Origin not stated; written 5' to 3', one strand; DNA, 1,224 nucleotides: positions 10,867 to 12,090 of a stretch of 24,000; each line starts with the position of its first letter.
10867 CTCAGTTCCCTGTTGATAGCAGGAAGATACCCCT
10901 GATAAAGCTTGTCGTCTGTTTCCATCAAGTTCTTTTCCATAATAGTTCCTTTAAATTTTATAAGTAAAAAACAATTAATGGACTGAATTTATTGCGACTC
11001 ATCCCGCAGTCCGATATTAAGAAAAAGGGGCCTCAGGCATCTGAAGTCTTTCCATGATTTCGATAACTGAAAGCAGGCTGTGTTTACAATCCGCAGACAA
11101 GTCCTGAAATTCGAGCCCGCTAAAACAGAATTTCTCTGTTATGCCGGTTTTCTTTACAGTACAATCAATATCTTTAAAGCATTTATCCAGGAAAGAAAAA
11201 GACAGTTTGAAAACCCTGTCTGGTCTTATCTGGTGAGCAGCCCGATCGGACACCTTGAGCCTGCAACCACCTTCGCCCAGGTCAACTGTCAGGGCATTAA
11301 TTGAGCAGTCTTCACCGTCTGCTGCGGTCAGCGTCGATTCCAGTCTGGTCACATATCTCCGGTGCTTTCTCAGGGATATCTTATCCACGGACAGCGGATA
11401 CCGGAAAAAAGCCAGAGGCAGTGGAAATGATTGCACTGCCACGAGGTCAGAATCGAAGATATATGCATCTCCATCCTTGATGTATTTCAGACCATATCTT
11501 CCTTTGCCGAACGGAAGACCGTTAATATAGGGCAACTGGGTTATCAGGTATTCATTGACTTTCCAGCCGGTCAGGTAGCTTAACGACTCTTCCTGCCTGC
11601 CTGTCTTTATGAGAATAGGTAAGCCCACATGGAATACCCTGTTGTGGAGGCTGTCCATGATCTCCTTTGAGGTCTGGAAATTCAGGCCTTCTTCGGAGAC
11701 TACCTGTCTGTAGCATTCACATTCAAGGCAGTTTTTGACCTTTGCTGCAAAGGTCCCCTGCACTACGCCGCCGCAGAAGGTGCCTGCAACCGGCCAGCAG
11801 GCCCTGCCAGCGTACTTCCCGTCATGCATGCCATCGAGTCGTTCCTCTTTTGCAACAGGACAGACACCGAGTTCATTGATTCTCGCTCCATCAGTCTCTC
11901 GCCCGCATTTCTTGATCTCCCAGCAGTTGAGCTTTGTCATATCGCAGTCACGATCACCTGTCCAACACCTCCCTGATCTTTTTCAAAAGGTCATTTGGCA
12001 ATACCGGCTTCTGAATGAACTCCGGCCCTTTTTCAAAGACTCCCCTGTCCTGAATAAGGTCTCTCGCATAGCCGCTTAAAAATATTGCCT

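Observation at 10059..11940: c-di-GMP writer and reader that carry the same Cys-rich 'two-CW'-like sensor domain, encoded side by side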

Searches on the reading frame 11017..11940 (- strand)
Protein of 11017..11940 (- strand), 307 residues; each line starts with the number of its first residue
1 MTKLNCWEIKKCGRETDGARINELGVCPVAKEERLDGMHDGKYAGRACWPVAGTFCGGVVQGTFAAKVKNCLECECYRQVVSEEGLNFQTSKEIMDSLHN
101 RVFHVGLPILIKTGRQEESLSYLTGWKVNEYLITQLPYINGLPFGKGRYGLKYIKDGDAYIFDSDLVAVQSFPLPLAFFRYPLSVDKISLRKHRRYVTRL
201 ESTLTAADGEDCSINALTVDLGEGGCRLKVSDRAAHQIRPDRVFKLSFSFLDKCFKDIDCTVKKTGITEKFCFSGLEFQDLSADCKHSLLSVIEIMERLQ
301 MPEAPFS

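Call 3: search_protein_families(library=pfam, proteins=[window:11017-11940:-], max_evalue=0.1)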
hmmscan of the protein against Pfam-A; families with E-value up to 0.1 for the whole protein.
window:11017-11940:- (307 aa): 2 families
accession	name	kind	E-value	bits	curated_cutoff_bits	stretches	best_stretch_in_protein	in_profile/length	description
PF07238.19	PilZ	-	3.4e-07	31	22.5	1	190-289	2-96/102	PilZ domain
PF12945.12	PilZNR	-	0.0029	18.1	23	1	105-182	2-85/85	Flagellar protein YcgR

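Call 4: search_protein_families(library=ncbifam, proteins=[window:11017-11940:-], max_evalue=0.1)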
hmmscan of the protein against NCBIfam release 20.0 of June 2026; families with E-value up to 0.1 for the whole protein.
window:11017-11940:- (307 aa): 1 family
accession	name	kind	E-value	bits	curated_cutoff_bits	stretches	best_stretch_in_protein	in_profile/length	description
NF045718.1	two_CW_domain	domain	4.6e-29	100.6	35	1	4-82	1-79/80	two-CW domain-containing protein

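Call 10: find_encoding_contigs(protein=window:11017-11940:-, flank=10000, max_places=6)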
Protein window:11017-11940:- (307 aa): 1 contig read that carries it; 1 place shown.
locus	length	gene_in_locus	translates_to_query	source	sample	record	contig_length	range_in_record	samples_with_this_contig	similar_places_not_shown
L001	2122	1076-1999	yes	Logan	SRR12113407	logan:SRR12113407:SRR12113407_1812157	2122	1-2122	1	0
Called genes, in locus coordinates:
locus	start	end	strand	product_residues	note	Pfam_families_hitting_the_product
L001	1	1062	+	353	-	?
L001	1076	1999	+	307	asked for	PF07238:PilZ (weak)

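Call 11: find_homologous_proteins(query=window:11017-11940:-, max_evalue=0.001)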
Query window:11017-11940:- (307 aa): 69 proteins with E <= 0.001 among 726 candidates.
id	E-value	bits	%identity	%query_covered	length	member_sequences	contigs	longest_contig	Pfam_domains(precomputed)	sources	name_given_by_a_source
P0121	1.7e-210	716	100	100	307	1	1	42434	PF07238.20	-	-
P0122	1.1e-169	582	79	100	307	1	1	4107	PF07238.20,PF12945.13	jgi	jgi:hypothetical protein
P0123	4.5e-92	327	45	100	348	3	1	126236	PF07238.20,PF12945.13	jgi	-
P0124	2.3e-72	262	39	97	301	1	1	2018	PF07238.20,PF12945.13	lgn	-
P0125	9.3e-67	243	39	97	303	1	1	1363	PF07238.20,PF12945.13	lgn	-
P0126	8.4e-31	125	59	31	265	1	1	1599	PF02915.24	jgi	jgi:rubrerythrin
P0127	1.4e-29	121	56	32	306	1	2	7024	PF01740.27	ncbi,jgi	ncbi:MAG: two-CW domain-containing protein [Planctomycetota bacterium]|jgi:rsbT co-antagonist protei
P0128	3.1e-29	120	58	31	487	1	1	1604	PF04321.24,PF07993.19,PF01370.28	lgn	-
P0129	3.3e-29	120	59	31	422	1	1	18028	PF07228.18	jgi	-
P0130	5.7e-29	119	57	31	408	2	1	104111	PF07228.18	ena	-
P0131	2.3e-28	117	58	32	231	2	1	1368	-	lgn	-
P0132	5.5e-28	116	62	28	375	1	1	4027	PF07228.18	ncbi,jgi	jgi:hypothetical protein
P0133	6.3e-28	116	51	34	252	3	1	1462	PF02518.32,PF14501.13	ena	-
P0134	7.4e-28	116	62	28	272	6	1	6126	PF01584.25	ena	-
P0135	1.0e-27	115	58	30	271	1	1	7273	PF01584.25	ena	-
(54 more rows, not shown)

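Call 13: find_encoding_contigs(protein=P0123, flank=8000, max_places=3)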
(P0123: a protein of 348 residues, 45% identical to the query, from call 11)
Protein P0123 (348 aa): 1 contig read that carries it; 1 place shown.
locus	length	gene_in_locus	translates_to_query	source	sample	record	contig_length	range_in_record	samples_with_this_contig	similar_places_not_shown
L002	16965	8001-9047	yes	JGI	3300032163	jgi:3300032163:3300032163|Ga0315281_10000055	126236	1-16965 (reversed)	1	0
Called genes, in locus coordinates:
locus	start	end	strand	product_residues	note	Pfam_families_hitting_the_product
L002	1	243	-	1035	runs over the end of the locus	PF00873:ACR_tran, PF03176:MMPL (faint)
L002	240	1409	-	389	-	PF25917:BSH_RND, PF25973:BSH_CzcB (weak), PF25876:HH_MFP_RND, PF25944:Beta-barrel_RND, PF25954:Beta-barrel_RND_2 (faint), PF25967:RND-MFP_C, PF25989:YknX_C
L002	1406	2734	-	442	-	PF02321:OEP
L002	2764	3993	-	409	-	PF12704:MacB_PCD, PF02687:FtsX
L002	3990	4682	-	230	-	PF02463:SMC_N (faint), PF00005:ABC_tran, PF13304:AAA_21 (faint)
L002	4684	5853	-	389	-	PF25917:BSH_RND, PF25973:BSH_CzcB (weak), PF25876:HH_MFP_RND, PF25990:Beta-barrel_YknX, PF25954:Beta-barrel_RND_2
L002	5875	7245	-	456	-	PF02321:OEP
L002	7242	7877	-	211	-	PF00440:TetR_N, PF14246:TetR_C_7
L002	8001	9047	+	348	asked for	PF12945:PilZNR, PF07238:PilZ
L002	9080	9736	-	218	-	PF02308:MgtC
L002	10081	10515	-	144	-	-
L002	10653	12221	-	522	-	PF00682:HMGL-like, PF22617:HCS_D2, PF08502:LeuA_dimer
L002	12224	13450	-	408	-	PF00696:AA_kinase, PF01842:ACT, PF22468:ACT_9, PF01842:ACT (weak), PF13840:ACT_7, PF22468:ACT_9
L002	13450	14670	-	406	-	PF01663:Phosphodiest (faint), PF01676:Metalloenzyme, PF10143:PhosphMutase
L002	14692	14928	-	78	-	PF09383:NIL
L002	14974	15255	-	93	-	PF02597:ThiS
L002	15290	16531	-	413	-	PF05810:NinF, PF00291:PALP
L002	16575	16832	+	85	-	-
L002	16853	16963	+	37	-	?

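Call 14: find_encoding_contigs(protein=P0122, flank=8000, max_places=3)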
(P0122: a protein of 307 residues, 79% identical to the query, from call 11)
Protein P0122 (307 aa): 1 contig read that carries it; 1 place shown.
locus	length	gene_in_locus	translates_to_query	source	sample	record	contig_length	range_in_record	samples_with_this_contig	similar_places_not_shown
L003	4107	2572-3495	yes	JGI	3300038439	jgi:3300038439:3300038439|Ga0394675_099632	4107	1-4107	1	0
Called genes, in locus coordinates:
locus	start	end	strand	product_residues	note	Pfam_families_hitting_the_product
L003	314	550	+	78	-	PF01061:ABC2_membrane (faint)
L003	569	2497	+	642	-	PF08448:PAS_4, PF13426:PAS_9, PF00989:PAS, PF08448:PAS_4, PF13426:PAS_9, PF00512:HisKA (weak), PF02518:HATPase_c, PF00072:Response_reg, +2 more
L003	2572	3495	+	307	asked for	PF07238:PilZ (faint), PF12945:PilZNR (weak)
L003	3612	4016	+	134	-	PF12974:Phosphonate-bd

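Call 15: find_encoding_contigs(protein=P0124, flank=8000, max_places=3)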
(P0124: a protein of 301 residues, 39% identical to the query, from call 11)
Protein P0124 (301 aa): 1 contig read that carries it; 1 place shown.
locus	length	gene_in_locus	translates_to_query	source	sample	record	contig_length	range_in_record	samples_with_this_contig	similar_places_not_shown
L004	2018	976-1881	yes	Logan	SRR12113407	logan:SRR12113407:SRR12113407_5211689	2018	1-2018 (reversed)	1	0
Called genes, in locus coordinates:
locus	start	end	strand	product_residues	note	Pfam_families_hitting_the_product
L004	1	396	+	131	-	?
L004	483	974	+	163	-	PF00990:GGDEF, PF24898:GGDEF_GdpP (weak)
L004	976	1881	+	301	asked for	PF12945:PilZNR, PF07238:PilZ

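Call 16: find_encoding_contigs(protein=P0125, flank=8000, max_places=3)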
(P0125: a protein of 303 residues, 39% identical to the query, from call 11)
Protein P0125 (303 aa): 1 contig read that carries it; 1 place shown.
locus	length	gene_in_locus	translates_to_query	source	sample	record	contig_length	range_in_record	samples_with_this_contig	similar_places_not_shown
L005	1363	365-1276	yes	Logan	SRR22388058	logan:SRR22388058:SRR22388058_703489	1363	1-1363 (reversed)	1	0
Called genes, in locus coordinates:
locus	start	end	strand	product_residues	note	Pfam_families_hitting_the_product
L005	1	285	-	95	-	?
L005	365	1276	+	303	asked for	PF12945:PilZNR, PF07238:PilZ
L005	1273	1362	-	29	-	?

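Call 58: search_solved_structures(query=A5, max_evalue=10, show_alignments=3)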
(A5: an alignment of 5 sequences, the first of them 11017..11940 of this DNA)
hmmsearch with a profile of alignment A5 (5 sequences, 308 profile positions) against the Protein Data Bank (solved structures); distinct sequences matched with E-value up to 10: 10.
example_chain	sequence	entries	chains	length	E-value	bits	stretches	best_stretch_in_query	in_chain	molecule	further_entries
1yln_A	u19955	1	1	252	7e-08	35.2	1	119-292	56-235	hypothetical protein vca0042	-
2rde_A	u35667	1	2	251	7.2e-08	35.1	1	119-292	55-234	Uncharacterized protein VCA0042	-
3kyg_A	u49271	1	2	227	6.4e-07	32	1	119-292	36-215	Putative uncharacterized protein VCA0042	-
2gjg_A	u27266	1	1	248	0.011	18.1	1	219-301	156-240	hypothetical protein PP4397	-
3kyf_A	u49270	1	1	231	0.024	17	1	219-299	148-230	Putative uncharacterized protein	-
5kgo_D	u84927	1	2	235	0.039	16.3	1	151-266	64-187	Flagellar brake protein YcgR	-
5ked_D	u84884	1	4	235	0.053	15.9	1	151-266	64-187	Flagellar brake protein YcgR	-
5kec_D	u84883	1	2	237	0.054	15.9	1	151-266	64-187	Flagellar brake protein YcgR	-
5ejl_A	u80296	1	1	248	0.062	15.6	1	151-266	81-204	Klebsiella pneumoniae genome assembly NOVST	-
7oyc_E1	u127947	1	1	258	0.87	11.9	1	166-208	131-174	60S ribosomal protein L6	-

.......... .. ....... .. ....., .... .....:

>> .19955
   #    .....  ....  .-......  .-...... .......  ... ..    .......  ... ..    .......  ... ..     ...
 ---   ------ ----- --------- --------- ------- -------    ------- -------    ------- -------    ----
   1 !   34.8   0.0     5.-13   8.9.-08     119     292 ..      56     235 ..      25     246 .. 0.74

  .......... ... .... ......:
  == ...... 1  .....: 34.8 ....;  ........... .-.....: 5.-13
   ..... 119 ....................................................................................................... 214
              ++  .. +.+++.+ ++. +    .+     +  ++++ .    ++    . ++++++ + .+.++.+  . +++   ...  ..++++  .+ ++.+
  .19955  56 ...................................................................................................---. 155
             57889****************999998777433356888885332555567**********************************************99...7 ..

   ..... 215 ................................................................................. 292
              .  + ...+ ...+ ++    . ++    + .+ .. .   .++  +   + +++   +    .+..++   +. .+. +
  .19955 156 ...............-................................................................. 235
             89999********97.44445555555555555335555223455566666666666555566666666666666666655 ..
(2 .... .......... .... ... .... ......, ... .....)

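Call 64: predict_structure(alignment_id=A5)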
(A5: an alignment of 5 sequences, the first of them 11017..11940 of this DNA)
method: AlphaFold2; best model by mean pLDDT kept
length: 307 residues; sequences in the alignment: 5
mean_pLDDT: 63.6   pTM: 0.43
mean pLDDT of the five models: 63.6, 60.4, 58.9, 54.6, 54.5
residues with pLDDT >= 90: 5; 70-90: 160; 50-70: 40; < 50: 102
segments of 3 or more residues with pLDDT < 50: 1-95, 303-307
pLDDT, mean of each block of 10 residues (from residue 1): 29 34 31 33 33 28 33 42 41 50 76 71 77 72 72 78 86 79 72 72 82 85 86 78 84 81 75 84 83 75 43
secondary structure, 60 per line:
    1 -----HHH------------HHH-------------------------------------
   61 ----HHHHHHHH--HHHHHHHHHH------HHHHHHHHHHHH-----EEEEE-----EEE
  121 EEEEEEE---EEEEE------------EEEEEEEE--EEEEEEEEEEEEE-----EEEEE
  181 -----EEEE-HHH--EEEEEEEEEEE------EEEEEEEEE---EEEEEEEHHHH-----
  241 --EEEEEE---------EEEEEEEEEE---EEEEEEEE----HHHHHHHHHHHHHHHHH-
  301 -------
elements in order: H65-72 H75-84 H91-102 E108-112 E118-127 E131-135 E148-155 E158-170 E176-180 E186-189 E196-206 E213-221 E225-231 H232-235 E243-248 E258-267 E271-278 H283-299

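Call 70: fold_search(model_id=the predicted structure, library=pdb)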
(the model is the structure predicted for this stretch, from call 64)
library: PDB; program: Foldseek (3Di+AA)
matches with E <= 10: 1248; with E <= 0.001: 20
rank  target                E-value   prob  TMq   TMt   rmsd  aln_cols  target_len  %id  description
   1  2rde_A                4.4e-12  1.00  0.29  0.37   9.1       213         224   17  Crystal structure of VCA0042 complexed with c-di-GMP (released 2007-10-30)
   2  2rde_B                8.9e-11  1.00  0.28  0.37   9.5       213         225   17  Crystal structure of VCA0042 complexed with c-di-GMP (released 2007-10-30)
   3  1yln                  1.0e-10  1.00  0.32  0.41  10.5       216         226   17  The Crystal Structure of the Protein of Unknown Function VCA0042 from Vibrio cholerae O1 (released 2005-03-08)
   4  5vx6_A                1.1e-10  1.00  0.38  0.52   7.8       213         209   14  Structure of Bacillus subtilis Inhibitor of motility (MotI/DgrA) (released 2017-11-22)
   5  5vx6_B                1.5e-10  1.00  0.43  0.58   6.0       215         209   13  Structure of Bacillus subtilis Inhibitor of motility (MotI/DgrA) (released 2017-11-22)
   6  3kyg_A                3.1e-10  1.00  0.29  0.37  11.5       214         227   16  Crystal structure of VCA0042 (L135R) complexed with c-di-GMP (released 2010-04-14)
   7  3kyf                  4.8e-10  1.00  0.52  0.65   5.1       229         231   16  Crystal structure of P4397 complexed with c-di-GMP (released 2010-04-14)
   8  5kgo_A                2.2e-09  1.00  0.37  0.47   6.8       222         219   16  Structure of K. pneumonia MrkH-c-di-GMP complex (released 2016-08-17)
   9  2gjg                  2.4e-09  1.00  0.30  0.37  12.6       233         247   17  CRYSTAL STRUCTURE OF A PILZ-CONTAINING PROTEIN (PP4397) FROM PSEUDOMONAS PUTIDA KT2440 AT 2.25 A RESOLUTION (released 2006-04-25)
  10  5y6f                  3.4e-09  1.00  0.44  0.56   6.1       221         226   13  Crystal structure of YcgR in complex with c-di-GMP from Escherichia coli (released 2018-07-18)
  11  5ejl                  6.3e-09  1.00  0.37  0.45   7.5       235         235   14  MrkH, A novel c-di-GMP dependence transcription regulatory factor. (released 2016-10-19)
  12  5ked_A                1.5e-08  1.00  0.33  0.42  10.4       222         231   14  Structure of the 2.65 Angstrom P2(1) crystal of K. pneumonia MrkH (released 2016-08-17)
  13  5kec_A                1.7e-08  1.00  0.32  0.40   9.9       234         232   14  Structure of K. pneumonia MrkH in its apo state. (released 2016-08-17)
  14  5kgo_D                1.8e-08  1.00  0.33  0.40   8.7       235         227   16  Structure of K. pneumonia MrkH-c-di-GMP complex (released 2016-08-17)
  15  5ked_B                2.6e-08  1.00  0.33  0.43  10.5       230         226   14  Structure of the 2.65 Angstrom P2(1) crystal of K. pneumonia MrkH (released 2016-08-17)
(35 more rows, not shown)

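Call 73: search_protein_families(library=pfam, proteins=[L004:46-396:+, L004:477-974:+, L002:10081-10515:-], max_evalue=0.01)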
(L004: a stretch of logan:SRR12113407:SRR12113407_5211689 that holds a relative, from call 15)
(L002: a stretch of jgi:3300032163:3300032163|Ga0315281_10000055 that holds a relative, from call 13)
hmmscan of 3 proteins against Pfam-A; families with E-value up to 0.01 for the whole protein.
L004:46-396:+ (116 aa): 2 families
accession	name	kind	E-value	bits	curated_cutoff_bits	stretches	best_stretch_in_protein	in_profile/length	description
PF13185.12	GAF_2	-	2.1e-08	34.9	28.6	1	2-109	5-107/136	GAF domain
PF01590.32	GAF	-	0.0073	17.3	22.4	1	3-111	4-108/133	GAF domain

L004:477-974:+ (165 aa): 3 families
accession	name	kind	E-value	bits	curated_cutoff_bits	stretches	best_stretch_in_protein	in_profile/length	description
PF00990.26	GGDEF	-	5.2e-48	163.3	23.8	1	6-154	2-161/161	Diguanylate cyclase, GGDEF domain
PF24898.2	GGDEF_GdpP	-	4.6e-06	27.4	30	1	43-155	2-116/126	Cyclic-di-AMP phosphodiesterase GdpP-like, GGDEF domain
PF17853.6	GGDEF_2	-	0.00039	21.1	24.5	1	58-144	33-114/116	GGDEF-like domain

L002:10081-10515:- (144 aa): 1 family
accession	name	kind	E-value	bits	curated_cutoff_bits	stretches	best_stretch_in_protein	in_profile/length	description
PF24384.1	Ig_TMM62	-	0.0077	16.3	27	1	113-141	95-124/128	TMEM62 Ig-like domain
